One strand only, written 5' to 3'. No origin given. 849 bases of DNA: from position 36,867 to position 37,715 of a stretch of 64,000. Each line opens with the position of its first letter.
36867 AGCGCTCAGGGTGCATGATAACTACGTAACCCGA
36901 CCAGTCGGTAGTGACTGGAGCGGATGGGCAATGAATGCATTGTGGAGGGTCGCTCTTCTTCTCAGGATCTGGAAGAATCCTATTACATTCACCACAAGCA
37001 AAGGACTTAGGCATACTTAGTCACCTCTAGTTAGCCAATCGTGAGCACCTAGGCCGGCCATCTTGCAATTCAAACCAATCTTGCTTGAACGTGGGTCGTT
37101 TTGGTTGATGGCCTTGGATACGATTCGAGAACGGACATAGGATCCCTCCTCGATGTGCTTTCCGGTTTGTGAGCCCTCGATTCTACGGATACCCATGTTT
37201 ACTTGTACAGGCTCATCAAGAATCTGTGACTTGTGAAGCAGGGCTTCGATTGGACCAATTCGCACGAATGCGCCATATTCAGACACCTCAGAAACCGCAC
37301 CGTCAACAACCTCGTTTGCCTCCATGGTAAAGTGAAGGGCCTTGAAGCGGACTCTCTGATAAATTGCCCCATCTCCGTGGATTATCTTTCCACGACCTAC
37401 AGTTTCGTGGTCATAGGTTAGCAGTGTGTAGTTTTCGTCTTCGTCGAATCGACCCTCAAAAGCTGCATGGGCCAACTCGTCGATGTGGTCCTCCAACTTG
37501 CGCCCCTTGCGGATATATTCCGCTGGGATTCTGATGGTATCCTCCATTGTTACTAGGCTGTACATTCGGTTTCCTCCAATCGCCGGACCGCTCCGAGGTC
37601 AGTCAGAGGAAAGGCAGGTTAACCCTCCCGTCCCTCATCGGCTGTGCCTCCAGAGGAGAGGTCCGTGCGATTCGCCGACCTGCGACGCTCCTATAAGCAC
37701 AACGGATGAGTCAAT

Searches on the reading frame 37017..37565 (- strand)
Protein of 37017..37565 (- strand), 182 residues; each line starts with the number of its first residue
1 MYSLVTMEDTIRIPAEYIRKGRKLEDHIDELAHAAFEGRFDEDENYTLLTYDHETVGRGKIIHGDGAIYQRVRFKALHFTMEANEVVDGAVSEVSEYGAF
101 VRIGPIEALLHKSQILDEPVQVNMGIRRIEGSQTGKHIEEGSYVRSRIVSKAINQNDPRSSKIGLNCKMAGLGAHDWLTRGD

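Call 8: find_homologous_proteins(query=window:37017-37565:-, max_evalue=1e-10)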
Query window:37017-37565:- (182 aa): 336 proteins with E <= 1e-10 among 392 candidates; the best 120 are listed.
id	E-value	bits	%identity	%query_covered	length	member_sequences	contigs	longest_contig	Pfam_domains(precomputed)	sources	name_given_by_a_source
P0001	6.9e-114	396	98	100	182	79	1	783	PF00575.30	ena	-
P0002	3.0e-112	390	97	100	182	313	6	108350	PF00575.30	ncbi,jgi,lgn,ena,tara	tara:strand:- start:7849 stop:8397 length:549 start_codon:yes stop_codon:yes gene_type:complete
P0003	1.4e-103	362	89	100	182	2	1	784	PF00575.30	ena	-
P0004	5.0e-102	357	90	100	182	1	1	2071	PF03876.23,PF00575.30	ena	-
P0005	1.0e-97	343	86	100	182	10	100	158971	PF00575.30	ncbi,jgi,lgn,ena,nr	ncbi:DNA-directed RNA polymerase [Candidatus Thalassarchaeum betae]|jgi:DNA-directed RNA polymerase 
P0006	2.8e-97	342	85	100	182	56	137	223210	PF03876.23,PF00575.30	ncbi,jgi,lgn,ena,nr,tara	ncbi:DNA-directed RNA polymerase [Euryarchaeota archaeon]|jgi:DNA-directed RNA polymerase subunit E'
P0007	3.6e-96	338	85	100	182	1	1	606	PF00575.30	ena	-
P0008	1.8e-94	333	84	100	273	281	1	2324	PF00575.30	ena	-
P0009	2.7e-94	332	84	100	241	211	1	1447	PF00575.30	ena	-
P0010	4.6e-94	331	81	100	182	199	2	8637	PF00575.30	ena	-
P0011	7.1e-94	331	83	100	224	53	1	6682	PF03876.23,PF00575.30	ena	-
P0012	8.2e-94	330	82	100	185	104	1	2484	PF00575.30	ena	-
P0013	3.1e-93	329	81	98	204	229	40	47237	PF00575.30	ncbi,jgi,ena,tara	tara:strand:+ start:2545 stop:3159 length:615 start_codon:yes stop_codon:yes gene_type:complete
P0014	8.9e-93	327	80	100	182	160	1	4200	PF03876.23,PF00575.30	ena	-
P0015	1.2e-92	327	79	100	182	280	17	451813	PF03876.23,PF00575.30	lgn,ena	-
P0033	5.3e-80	285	70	98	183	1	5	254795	PF00575.30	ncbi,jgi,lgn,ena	-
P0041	8.8e-74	265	63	99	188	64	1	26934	PF03876.23,PF00575.30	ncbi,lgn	-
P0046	1.7e-72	261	62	100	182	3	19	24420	PF03876.23,PF00575.30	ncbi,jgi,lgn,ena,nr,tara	ncbi:MAG: DNA-directed RNA polymerase [Thermoplasmata archaeon]|nr:DNA-directed RNA polymerase [Ther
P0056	5.6e-70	253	62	100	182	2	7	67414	PF00575.30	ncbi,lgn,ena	-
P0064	1.2e-67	245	63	98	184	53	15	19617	PF00575.30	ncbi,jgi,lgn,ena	ncbi:MAG: DNA-directed RNA polymerase [Candidatus Poseidoniales archaeon]|jgi:DNA-directed RNA polym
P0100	1.4e-65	238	60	98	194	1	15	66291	PF00575.30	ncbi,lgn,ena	-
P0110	2.8e-65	237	61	98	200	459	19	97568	PF00575.30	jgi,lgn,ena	jgi:DNA-directed RNA polymerase subunit E'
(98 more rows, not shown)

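Call 9: search_protein_families(library=pfam, proteins=[window:37017-37565:-])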
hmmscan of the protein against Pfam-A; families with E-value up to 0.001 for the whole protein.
window:37017-37565:- (182 aa): 2 families
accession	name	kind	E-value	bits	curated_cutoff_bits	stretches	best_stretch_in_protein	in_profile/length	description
PF00575.29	S1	-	1.4e-09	38.6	22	1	82-124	3-41/74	S1 RNA binding domain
PF03876.22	SHS2_Rpb7-N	-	1.2e-06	29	24.8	1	8-66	1-57/57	SHS2 domain found in N terminus of Rpb7p/Rpc25p/MJ0397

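Call 11: find_related_loci(query=A1, collection=genome_contigs, flank=3000)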
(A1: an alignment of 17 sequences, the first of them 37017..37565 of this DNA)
Query A1 (182 aa) in genome_contigs; peptide patterns used: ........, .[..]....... (x = any residue, [..] = any of these).
536 stretches matched a pattern; 516 encode a relative of the query (tblastn E <= 1e-3); the best 80 are kept; 80 distinct loci.
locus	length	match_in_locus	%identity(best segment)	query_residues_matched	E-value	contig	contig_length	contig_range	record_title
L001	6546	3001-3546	99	1-182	8e-122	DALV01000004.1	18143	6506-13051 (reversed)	MAG TPA_asm: Euryarchaeota archaeon UBA105 UBA105_contig_21589, whole genome shotgun sequence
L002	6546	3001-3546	99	1-182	8e-122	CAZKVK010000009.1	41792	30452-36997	MAG TPA_asm: uncultured Candidatus Poseidoniales archaeon isolate SRP077602_co3_204 genome assembly, contig: NODE_833_le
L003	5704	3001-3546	99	1-182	7e-122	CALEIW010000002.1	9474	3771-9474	MAG TPA_asm: uncultured euryarchaeote isolate ERR598969_bin.13_CONCOCT_v1.1_MAG genome assembly, contig: ERZ832854.535,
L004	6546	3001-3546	98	1-182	2e-121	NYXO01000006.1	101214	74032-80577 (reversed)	MAG: Methanobacteriota archaeon isolate ARS96 9548, whole genome shotgun sequence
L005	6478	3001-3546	99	1-182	1e-121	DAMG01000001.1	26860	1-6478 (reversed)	MAG TPA_asm: Euryarchaeota archaeon UBA126 UBA126_contig_1921, whole genome shotgun sequence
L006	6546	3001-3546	98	1-182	3e-121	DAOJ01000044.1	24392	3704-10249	MAG TPA_asm: Euryarchaeota archaeon UBA106 UBA106_contig_9499, whole genome shotgun sequence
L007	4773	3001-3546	98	1-182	1e-120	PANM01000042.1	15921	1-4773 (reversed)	MAG: Methanobacteriota archaeon isolate SAT2681 MHASMcontig_604872, whole genome shotgun sequence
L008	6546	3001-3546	98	1-182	2e-120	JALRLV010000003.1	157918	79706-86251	MAG: Candidatus Thalassarchaeaceae archaeon isolate WKH.41 NODE_3_length_157918_cov_12.078180, whole genome shotgun sequ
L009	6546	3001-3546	97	1-182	2e-120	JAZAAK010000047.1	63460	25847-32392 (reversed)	MAG: Thermoplasmatota archaeon isolate XB_MAG656 DB_MAG656_0047, whole genome shotgun sequence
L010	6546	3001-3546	98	1-182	1e-119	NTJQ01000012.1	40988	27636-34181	MAG: Marine Group II euryarchaeote MED-G37 EUII-MED-G37-C12, whole genome shotgun sequence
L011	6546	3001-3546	97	1-182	2e-119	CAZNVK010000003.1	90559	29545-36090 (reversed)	MAG TPA_asm: uncultured Candidatus Poseidoniales archaeon isolate SRP167671_co2_219 genome assembly, contig: NODE_274_le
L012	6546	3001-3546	97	1-182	3e-119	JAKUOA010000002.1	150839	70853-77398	MAG: Candidatus Thalassarchaeum sp. isolate ALOHA_A2.0_21 A2.0-MGIIb-O1-2_2, whole genome shotgun sequence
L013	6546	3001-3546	96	1-182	4e-119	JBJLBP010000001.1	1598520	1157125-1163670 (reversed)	MAG: Candidatus Thalassarchaeaceae archaeon isolate LRMED-022 MGIIb-O1-LRMED-022-C1, whole genome shotgun sequence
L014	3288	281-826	95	1-182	8e-122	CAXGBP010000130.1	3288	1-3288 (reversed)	MAG TPA_asm: uncultured Candidatus Poseidoniales archaeon isolate ERR598971_concoct_120 genome assembly, contig: ERZ8330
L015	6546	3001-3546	95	1-182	2e-118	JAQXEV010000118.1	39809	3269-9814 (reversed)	MAG: Candidatus Thalassarchaeaceae archaeon isolate cluster2-bin.113 k141_1826286, whole genome shotgun sequence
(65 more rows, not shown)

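Call 17: find_encoding_contigs(protein=P0033, flank=1500, max_places=3)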
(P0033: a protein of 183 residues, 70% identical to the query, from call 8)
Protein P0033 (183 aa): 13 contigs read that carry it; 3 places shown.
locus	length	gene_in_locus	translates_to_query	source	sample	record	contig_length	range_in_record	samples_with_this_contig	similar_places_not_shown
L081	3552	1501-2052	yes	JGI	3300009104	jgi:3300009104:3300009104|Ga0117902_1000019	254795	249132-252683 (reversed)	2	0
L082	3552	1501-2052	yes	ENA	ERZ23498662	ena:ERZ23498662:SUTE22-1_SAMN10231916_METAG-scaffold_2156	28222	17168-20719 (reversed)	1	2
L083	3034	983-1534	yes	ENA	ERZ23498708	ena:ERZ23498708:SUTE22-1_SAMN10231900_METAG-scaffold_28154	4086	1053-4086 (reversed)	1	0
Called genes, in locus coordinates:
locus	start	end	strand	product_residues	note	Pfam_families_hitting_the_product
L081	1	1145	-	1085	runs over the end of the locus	?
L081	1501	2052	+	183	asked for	PF00575:S1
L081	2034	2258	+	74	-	PF06093:Spt4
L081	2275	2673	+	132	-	PF01282:Ribosomal_S24e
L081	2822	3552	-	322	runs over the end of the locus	-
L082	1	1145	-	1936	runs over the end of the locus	PF07705:CARDB (faint)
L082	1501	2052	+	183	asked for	PF00575:S1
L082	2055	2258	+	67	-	PF06093:Spt4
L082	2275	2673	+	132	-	PF01282:Ribosomal_S24e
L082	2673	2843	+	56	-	PF01599:Ribosomal_S27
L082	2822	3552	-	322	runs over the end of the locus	-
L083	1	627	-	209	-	?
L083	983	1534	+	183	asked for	PF00575:S1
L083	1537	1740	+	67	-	PF06093:Spt4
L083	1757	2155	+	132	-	PF01282:Ribosomal_S24e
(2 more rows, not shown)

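Call 18: find_encoding_contigs(protein=P0046, flank=1500, max_places=3)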
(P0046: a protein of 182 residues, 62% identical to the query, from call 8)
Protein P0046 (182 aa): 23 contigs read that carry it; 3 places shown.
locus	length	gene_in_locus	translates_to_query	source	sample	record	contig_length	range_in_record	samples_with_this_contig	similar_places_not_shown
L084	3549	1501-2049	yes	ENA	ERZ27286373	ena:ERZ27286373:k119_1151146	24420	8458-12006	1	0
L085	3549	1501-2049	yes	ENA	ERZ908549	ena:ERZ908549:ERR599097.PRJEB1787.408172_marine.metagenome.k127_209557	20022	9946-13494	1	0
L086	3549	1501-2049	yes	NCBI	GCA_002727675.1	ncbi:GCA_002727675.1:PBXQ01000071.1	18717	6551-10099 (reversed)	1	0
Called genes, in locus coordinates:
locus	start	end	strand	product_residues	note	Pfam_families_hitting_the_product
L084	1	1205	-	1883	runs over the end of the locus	PF13517:FG-GAP_3 (faint), PF10633:NPCBM_assoc (faint)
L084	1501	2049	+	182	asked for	PF03876:SHS2_Rpb7-N (faint), PF00575:S1 (weak)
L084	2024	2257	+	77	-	PF06093:Spt4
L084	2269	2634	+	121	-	PF01282:Ribosomal_S24e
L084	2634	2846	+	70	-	PF01599:Ribosomal_S27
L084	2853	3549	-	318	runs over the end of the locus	-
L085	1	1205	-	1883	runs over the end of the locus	PF13517:FG-GAP_3 (faint), PF10633:NPCBM_assoc (faint)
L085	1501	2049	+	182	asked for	PF03876:SHS2_Rpb7-N (faint), PF00575:S1 (weak)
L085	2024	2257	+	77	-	PF06093:Spt4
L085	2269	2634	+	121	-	PF01282:Ribosomal_S24e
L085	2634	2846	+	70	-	PF01599:Ribosomal_S27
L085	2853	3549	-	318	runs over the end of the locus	-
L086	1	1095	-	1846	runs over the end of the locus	PF13517:FG-GAP_3 (faint), PF10633:NPCBM_assoc (faint)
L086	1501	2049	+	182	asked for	PF03876:SHS2_Rpb7-N (faint), PF00575:S1 (weak)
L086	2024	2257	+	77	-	PF06093:Spt4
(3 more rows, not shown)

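Call 19: find_encoding_contigs(protein=P0064, flank=1500, max_places=3)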
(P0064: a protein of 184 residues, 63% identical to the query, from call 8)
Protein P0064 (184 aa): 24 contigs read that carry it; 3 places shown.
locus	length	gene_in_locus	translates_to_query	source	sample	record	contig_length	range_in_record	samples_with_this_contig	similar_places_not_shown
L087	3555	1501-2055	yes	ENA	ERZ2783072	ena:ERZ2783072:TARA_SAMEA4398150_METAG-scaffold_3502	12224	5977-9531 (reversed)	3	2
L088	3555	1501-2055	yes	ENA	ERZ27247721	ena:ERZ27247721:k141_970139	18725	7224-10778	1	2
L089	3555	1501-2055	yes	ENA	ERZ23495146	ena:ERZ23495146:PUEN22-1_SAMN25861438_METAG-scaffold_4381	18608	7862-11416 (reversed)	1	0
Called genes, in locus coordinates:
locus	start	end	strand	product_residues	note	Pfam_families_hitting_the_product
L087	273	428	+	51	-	-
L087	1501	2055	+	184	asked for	PF00575:S1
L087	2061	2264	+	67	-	PF06093:Spt4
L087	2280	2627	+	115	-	PF01282:Ribosomal_S24e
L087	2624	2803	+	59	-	PF01599:Ribosomal_S27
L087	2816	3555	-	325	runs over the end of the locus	PF01619:Pro_dh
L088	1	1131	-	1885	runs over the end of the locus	PF13517:FG-GAP_3 (weak), PF10633:NPCBM_assoc (faint)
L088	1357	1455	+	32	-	-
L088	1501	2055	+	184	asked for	PF00575:S1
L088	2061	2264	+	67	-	PF06093:Spt4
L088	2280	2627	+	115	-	PF01282:Ribosomal_S24e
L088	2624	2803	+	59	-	PF01599:Ribosomal_S27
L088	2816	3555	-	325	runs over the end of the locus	PF01619:Pro_dh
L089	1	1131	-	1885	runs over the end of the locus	PF13517:FG-GAP_3 (weak), PF10633:NPCBM_assoc (faint)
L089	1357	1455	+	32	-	-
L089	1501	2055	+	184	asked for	PF00575:S1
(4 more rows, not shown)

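Call 22: find_encoding_contigs(protein=P0100, flank=1500, max_places=2)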
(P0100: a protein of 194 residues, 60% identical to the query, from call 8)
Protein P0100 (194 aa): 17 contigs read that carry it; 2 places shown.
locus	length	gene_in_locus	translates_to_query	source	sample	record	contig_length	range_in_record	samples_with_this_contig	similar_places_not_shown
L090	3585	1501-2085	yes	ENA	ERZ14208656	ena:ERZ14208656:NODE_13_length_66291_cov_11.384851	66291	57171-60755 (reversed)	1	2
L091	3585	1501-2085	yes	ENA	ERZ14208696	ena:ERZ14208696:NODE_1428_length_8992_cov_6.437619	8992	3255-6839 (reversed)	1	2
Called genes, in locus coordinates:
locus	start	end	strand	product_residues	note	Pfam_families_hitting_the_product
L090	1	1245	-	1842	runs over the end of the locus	PF01839:FG-GAP (faint), PF13517:FG-GAP_3 (faint), PF10633:NPCBM_assoc (faint)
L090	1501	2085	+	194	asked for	PF00575:S1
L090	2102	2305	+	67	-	PF06093:Spt4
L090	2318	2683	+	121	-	PF01282:Ribosomal_S24e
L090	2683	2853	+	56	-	PF01599:Ribosomal_S27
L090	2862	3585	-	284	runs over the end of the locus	-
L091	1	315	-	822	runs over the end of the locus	?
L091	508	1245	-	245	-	-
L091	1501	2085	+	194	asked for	PF00575:S1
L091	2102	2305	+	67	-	PF06093:Spt4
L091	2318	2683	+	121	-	PF01282:Ribosomal_S24e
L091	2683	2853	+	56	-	PF01599:Ribosomal_S27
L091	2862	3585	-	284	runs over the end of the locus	-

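Call 23: find_encoding_contigs(protein=P0110, flank=1500, max_places=2)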
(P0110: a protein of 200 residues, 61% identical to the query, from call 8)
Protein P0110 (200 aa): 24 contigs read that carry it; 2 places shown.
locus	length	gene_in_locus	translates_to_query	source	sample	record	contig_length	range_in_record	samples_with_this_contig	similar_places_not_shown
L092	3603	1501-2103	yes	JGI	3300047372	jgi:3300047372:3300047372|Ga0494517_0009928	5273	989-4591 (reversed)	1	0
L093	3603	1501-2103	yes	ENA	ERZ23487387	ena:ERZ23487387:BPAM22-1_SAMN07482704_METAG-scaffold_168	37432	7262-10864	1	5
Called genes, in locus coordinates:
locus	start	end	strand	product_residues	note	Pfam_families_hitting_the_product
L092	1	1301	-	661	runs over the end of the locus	?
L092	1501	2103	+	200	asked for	PF00575:S1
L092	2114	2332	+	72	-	PF06093:Spt4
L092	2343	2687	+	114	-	PF01282:Ribosomal_S24e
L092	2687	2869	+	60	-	PF01599:Ribosomal_S27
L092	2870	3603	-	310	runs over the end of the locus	-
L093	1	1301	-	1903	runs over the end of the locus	PF01839:FG-GAP (faint), PF13517:FG-GAP_3 (weak)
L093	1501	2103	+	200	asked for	PF00575:S1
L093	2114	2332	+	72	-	PF06093:Spt4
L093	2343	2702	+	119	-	PF01282:Ribosomal_S24e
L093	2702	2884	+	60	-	PF01599:Ribosomal_S27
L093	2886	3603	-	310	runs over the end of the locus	-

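Call 24: find_encoding_contigs(protein=P0041, flank=1500, max_places=2)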
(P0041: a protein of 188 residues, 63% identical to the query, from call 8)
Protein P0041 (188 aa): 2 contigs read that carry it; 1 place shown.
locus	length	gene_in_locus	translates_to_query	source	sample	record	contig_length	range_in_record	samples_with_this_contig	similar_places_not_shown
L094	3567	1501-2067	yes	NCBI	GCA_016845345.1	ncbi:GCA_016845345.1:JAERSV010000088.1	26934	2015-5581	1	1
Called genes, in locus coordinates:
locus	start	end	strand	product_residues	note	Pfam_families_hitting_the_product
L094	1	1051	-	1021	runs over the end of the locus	?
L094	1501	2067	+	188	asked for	PF03876:SHS2_Rpb7-N (faint), PF00575:S1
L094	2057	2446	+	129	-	PF06093:Spt4 (weak)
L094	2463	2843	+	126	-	PF01282:Ribosomal_S24e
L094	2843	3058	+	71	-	PF01599:Ribosomal_S27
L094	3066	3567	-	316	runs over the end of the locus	-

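Call 25: find_encoding_contigs(protein=P0056, flank=1500, max_places=2)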
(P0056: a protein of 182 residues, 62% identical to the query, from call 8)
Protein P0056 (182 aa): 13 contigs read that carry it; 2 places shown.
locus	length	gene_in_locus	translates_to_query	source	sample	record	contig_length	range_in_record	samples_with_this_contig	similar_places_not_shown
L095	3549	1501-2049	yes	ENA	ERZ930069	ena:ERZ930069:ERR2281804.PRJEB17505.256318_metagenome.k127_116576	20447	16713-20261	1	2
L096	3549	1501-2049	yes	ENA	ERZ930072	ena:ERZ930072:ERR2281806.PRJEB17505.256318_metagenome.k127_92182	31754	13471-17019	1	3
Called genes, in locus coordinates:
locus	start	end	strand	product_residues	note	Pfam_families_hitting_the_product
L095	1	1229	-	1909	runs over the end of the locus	PF13517:FG-GAP_3 (faint), PF07705:CARDB (weak)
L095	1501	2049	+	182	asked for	PF00575:S1 (weak)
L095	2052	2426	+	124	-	PF06093:Spt4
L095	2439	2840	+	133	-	PF01282:Ribosomal_S24e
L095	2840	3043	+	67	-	PF01599:Ribosomal_S27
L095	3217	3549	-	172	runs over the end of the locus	?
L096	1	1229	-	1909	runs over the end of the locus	PF13517:FG-GAP_3 (faint), PF07705:CARDB (weak)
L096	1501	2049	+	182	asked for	PF00575:S1 (weak)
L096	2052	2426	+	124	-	PF06093:Spt4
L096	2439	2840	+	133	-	PF01282:Ribosomal_S24e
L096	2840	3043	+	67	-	PF01599:Ribosomal_S27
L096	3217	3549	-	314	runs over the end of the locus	-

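Call 65: list_cluster_members(proteins=[P0100, P0110, P0064, P0046, P0056, P0041, P0033, P0002])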
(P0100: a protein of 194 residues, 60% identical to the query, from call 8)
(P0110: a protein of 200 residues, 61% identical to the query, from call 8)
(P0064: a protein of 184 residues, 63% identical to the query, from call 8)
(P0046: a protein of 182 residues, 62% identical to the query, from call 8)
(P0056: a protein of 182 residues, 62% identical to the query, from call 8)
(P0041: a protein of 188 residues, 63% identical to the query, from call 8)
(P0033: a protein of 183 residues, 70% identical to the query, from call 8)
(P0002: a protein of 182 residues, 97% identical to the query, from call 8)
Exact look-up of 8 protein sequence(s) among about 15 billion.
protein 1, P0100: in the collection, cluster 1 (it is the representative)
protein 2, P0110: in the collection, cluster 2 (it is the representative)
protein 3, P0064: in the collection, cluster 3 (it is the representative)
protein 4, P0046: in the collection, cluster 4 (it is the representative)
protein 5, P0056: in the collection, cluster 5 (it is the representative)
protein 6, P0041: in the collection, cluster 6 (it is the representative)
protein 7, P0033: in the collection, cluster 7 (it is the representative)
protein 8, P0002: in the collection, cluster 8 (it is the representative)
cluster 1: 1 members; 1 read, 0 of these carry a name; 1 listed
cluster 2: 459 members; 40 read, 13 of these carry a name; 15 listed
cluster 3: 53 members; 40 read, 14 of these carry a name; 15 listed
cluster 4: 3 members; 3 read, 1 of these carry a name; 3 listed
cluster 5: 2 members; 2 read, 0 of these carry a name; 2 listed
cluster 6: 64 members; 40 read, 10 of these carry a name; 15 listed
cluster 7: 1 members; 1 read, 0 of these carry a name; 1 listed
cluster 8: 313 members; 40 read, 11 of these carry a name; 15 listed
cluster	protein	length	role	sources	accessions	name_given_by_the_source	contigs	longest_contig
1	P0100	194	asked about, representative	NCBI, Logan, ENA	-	-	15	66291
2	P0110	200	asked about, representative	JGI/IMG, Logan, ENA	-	DNA-directed RNA polymerase subunit E'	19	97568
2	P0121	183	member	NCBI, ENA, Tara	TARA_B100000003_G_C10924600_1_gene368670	strand:- start:633 stop:1184 length:552 start_codon:yes stop_codon:yes gene_type:complete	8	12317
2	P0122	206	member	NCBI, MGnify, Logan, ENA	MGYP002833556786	FL=1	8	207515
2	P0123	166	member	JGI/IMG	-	DNA-directed RNA polymerase subunit E'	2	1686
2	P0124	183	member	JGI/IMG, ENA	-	DNA-directed RNA polymerase subunit E'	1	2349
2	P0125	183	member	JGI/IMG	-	DNA-directed RNA polymerase subunit E'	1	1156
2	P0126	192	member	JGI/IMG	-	DNA-directed RNA polymerase subunit E'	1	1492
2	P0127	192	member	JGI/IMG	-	DNA-directed RNA polymerase subunit E'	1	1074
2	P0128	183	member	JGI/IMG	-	DNA-directed RNA polymerase subunit E'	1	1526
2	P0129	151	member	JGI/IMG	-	DNA-directed RNA polymerase subunit E'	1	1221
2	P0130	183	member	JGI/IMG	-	DNA-directed RNA polymerase subunit E'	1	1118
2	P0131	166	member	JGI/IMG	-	DNA-directed RNA polymerase subunit E'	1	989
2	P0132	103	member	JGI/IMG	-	DNA-directed RNA polymerase subunit E'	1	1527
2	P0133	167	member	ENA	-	-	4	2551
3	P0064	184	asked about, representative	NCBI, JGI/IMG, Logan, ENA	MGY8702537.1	MAG: DNA-directed RNA polymerase [Candidatus Poseidoniales archaeon] | DNA-directed RNA polymerase subunit E'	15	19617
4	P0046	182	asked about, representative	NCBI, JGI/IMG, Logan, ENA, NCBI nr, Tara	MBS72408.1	MAG: DNA-directed RNA polymerase [Thermoplasmata archaeon] | DNA-directed RNA polymerase [Thermoplasmata archaeon] | strand:+ start:1209 stop:1757 length:549 start_codon:yes stop_codon:yes gene_type:complete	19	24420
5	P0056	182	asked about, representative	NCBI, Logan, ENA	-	-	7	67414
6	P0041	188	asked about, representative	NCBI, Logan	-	-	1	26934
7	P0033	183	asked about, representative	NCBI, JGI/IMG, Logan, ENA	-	-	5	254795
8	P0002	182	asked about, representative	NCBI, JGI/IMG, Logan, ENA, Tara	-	strand:- start:7849 stop:8397 length:549 start_codon:yes stop_codon:yes gene_type:complete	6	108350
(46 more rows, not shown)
